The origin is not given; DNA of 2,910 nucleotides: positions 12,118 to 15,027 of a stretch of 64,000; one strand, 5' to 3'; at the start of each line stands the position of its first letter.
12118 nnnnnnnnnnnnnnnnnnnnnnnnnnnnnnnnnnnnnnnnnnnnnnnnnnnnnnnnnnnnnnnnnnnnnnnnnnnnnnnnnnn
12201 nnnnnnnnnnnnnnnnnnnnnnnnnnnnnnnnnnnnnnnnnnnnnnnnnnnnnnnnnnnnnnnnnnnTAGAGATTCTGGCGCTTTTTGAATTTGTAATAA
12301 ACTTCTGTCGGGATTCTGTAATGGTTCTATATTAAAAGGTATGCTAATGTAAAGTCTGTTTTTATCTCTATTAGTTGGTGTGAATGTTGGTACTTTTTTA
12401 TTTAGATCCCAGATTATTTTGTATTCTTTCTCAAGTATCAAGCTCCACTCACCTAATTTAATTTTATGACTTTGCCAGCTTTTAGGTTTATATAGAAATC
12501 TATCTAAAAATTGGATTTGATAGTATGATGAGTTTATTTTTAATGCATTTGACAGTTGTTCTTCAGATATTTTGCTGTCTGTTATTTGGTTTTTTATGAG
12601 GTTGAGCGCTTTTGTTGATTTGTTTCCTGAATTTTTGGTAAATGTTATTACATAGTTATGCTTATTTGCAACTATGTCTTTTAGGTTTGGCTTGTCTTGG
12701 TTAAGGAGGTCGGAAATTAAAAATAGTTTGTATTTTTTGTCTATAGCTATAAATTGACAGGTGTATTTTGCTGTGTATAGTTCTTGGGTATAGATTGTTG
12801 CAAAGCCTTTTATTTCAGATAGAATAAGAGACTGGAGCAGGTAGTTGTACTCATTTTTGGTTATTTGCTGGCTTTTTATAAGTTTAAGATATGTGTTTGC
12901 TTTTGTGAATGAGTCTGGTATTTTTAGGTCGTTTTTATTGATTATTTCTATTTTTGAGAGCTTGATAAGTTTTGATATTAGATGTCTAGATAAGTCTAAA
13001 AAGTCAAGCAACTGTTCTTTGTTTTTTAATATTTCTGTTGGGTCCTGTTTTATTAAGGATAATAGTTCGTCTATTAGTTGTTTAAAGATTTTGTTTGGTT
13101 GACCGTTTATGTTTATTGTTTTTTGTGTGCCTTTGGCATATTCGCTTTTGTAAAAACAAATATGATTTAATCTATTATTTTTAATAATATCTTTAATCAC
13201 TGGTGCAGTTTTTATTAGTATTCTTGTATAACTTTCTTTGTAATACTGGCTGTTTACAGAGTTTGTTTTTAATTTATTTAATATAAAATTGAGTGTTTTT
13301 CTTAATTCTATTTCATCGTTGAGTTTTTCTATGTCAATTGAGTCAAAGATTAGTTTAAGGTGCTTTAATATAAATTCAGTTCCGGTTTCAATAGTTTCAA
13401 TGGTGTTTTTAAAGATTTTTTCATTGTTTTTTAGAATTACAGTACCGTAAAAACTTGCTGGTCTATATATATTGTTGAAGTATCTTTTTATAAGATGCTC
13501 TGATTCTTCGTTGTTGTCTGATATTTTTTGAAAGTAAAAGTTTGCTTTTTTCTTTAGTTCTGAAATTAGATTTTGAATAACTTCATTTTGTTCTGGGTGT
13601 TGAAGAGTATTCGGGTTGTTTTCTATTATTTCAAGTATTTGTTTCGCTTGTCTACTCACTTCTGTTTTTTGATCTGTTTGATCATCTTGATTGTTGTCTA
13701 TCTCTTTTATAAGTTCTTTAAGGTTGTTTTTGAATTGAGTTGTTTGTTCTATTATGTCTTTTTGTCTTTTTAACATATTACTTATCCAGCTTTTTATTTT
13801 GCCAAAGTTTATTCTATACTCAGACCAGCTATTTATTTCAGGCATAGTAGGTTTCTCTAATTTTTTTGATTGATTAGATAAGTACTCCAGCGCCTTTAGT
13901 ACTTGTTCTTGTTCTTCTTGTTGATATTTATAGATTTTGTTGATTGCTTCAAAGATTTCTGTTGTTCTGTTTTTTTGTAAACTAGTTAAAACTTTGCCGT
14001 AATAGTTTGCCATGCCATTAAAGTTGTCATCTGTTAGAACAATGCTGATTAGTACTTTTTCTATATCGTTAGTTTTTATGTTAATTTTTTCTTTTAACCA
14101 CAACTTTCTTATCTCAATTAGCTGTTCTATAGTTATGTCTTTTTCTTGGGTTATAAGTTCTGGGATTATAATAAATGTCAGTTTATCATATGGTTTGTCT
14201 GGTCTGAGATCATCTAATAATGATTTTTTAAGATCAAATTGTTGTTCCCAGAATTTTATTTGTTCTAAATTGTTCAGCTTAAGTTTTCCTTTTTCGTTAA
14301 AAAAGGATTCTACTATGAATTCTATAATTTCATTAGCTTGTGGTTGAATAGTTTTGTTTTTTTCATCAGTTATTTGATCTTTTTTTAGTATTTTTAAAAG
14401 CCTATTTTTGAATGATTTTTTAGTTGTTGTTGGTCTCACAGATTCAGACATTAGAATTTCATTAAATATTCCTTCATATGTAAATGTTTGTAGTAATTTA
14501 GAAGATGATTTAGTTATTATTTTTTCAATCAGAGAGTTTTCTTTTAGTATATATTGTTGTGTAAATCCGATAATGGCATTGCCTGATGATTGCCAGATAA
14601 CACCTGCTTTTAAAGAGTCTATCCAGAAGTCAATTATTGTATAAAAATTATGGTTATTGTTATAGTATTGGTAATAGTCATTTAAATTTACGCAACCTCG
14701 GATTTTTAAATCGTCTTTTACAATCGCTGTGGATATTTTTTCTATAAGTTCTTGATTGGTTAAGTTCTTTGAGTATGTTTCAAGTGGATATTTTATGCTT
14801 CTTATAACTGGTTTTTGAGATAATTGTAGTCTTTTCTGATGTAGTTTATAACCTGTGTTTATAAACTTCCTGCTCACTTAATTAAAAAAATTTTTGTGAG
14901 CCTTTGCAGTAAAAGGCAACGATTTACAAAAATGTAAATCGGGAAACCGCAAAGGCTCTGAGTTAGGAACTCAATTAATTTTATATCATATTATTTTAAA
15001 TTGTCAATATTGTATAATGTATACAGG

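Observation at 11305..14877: Effector architecture: ~870 aa of unrecognisable N-terminal sequence ahead of a compact RuvC/Zn module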

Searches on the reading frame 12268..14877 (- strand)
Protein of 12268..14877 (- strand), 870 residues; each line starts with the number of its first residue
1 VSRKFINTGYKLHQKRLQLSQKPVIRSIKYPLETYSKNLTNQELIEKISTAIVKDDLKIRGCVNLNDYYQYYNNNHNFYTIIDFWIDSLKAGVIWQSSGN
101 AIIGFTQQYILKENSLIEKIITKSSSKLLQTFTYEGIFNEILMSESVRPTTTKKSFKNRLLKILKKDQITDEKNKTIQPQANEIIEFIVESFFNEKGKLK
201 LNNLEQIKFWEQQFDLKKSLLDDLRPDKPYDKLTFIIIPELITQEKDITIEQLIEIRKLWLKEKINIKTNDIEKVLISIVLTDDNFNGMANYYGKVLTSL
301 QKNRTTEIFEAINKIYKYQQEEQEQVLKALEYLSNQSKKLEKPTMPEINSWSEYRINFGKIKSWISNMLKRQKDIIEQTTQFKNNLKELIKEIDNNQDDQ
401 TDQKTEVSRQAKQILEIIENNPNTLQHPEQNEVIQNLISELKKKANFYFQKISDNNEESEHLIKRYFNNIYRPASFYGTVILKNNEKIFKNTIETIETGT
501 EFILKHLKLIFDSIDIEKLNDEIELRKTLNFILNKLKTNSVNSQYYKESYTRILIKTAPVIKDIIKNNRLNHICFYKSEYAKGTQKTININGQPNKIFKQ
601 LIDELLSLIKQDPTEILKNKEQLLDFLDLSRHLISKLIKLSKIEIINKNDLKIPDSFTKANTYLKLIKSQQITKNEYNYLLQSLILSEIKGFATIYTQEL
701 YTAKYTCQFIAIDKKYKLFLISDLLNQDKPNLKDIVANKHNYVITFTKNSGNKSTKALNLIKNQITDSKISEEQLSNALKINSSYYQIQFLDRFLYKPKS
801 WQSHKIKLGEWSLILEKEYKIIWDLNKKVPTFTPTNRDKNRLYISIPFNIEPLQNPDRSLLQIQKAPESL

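Call 76: predict_structure(alignment_id=A3)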
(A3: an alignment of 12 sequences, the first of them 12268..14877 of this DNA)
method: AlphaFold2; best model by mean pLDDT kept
length: 870 residues; sequences in the alignment: 12
mean_pLDDT: 84.7   pTM: 0.78
mean pLDDT of the five models: 84.7, 84.1, 81.6, 81.2, 81.0
residues with pLDDT >= 90: 321; 70-90: 461; 50-70: 73; < 50: 15
segments of 3 or more residues with pLDDT < 50: 1-5, 344-346, 866-870
pLDDT, mean of each block of 10 residues (from residue 1): 49 71 83 77 81 69 82 78 89 90 87 81 90 89 86 90 87 77 93 92 91 91 88 91 88 89 73 82 74 87 94 92 95 91 58 72 84 89 93 77 83 92 86 89 86 73 83 80 87 92 91 89 91 92 93 91 88 83 78 86 91 84 93 92 91 90 89 90 93 93 81 78 86 88 79 82 86 85 87 86 83 90 90 85 90 63 46
secondary structure, 60 per line:
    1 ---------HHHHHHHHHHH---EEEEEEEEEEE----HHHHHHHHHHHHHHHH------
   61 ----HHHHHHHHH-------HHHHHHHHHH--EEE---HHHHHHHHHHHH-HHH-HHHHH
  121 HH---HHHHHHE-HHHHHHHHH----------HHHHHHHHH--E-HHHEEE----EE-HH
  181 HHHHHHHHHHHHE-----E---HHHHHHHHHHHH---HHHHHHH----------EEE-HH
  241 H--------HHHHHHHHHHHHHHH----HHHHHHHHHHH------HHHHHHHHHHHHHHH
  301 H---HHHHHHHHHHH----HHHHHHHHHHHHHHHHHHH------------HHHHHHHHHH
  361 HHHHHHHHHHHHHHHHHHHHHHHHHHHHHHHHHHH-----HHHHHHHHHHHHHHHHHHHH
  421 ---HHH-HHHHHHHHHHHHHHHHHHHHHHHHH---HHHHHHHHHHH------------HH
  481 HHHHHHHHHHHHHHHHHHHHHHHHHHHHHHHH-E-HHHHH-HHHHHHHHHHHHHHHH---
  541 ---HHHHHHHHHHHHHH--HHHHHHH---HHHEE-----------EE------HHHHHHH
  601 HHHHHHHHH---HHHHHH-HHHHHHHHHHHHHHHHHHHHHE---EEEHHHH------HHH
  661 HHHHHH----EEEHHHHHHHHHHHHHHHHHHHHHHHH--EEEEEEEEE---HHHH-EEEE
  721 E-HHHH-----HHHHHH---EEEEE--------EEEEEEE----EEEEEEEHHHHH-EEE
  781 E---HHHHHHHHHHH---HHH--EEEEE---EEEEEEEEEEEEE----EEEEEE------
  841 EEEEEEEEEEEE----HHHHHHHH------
elements in order (helices of 4 or more, strands of 3 or more residues): H10-20 E24-34 H39-54 H65-73 H81-90 E93-95 H99-110 H116-122 H126-131 H134-142 H153-161 E169-171 H179-192 H203-214 H218-224 E235-237 H250-264 H269-279 H286-301 H305-315 H320-338 H351-395 H401-420 H428-452 H456-466 H479-512 H516-520 H522-537 H544-557 H560-566 H594-609 H613-618 H620-640 E645-647 H648-651 H658-666 E671-673 H674-697 E700-708 H712-715 E717-721 H723-726 H732-737 E741-745 E754-760 E765-771 H772-776 E778-781 H785-795 E804-808 E812-824 E829-834 E841-852 H857-864

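Call 78: fold_search(model_id=the predicted structure, library=pdb)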
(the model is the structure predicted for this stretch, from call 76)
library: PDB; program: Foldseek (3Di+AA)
matches with E <= 10: 312; with E <= 0.001: 7
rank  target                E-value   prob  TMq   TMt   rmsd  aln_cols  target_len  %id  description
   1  7v94_A                1.7e-18  1.00  0.50  0.42  10.6      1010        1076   14  Cryo-EM structure of the Cas12c2-sgRNA-target DNA ternary complex (released 2022-04-13)
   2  7vyx_A                2.4e-15  1.00  0.51  0.39  11.5      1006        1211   12  Crystal structure of the selenomethionine(SeMet)-derived Cas12c1 (D969A) ternary complex (released 2022-11-02)
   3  7vyx_B                1.9e-14  1.00  0.52  0.40  10.9       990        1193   13  Crystal structure of the selenomethionine(SeMet)-derived Cas12c1 (D969A) ternary complex (released 2022-11-02)
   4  7v93_A                2.7e-14  1.00  0.45  0.42  12.8       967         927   12  Cryo-EM structure of the Cas12c2-sgRNA binary complex (released 2022-04-13)
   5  7way_A                6.7e-05  1.00  0.19  0.18  13.0       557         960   11  PlmCasX-sgRNAv1-dsDNA ternary complex at nts loading state (released 2022-03-16)
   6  8xyc_A                9.6e-05  1.00  0.23  0.26  15.6       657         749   10  Ternary structure of dVemCas12e-sgRNA-dsDNA (released 2024-10-23)
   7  8qwe_A                1.2e-04  0.99  0.21  0.17  20.1      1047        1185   11  Ternary complex of ReChb - crRNA - target dsDNA (released 2024-10-02)
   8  8y04_A                1.0e-03  0.97  0.24  0.19  20.8      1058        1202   10  Crystal structure of LbCas12a in complex with crRNA and 6nt target DNA (released 2025-01-01)
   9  8y08_A                1.0e-03  0.92  0.21  0.17  21.2      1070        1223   11  Crystal structure of LbCas12a in complex with crRNA and 14nt target DNA (released 2025-01-01)
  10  5xuu_A                1.1e-03  0.91  0.20  0.16  21.4      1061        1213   10  Crystal structure of Lachnospiraceae bacterium ND2006 Cpf1 in complex with crRNA and target DNA (TCCA PAM) (released 2017-08-09)
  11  8y03_A                1.5e-03  0.94  0.22  0.17  25.1      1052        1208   11  Crystal structure of LbCas12a-crRNA complex (released 2025-01-01)
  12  5xut_A                1.5e-03  0.94  0.23  0.18  21.3      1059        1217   10  Crystal structure of Lachnospiraceae bacterium ND2006 Cpf1 in complex with crRNA and target DNA (TCTA PAM) (released 2017-08-09)
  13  6kl9_A                1.7e-03  0.94  0.23  0.18  24.1      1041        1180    9  Structure of LbCas12a-crRNA complex bound to AcrVA4 (form A complex) (released 2019-09-11)
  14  5id6_A                1.8e-03  0.92  0.22  0.17  24.6      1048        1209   10  Structure of Cpf1/RNA Complex (released 2016-04-27)
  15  8y07_A                2.0e-03  0.92  0.22  0.17  21.0      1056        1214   11  Crystal structure of LbCas12a in complex with crRNA and 13nt target DNA (released 2025-01-01)
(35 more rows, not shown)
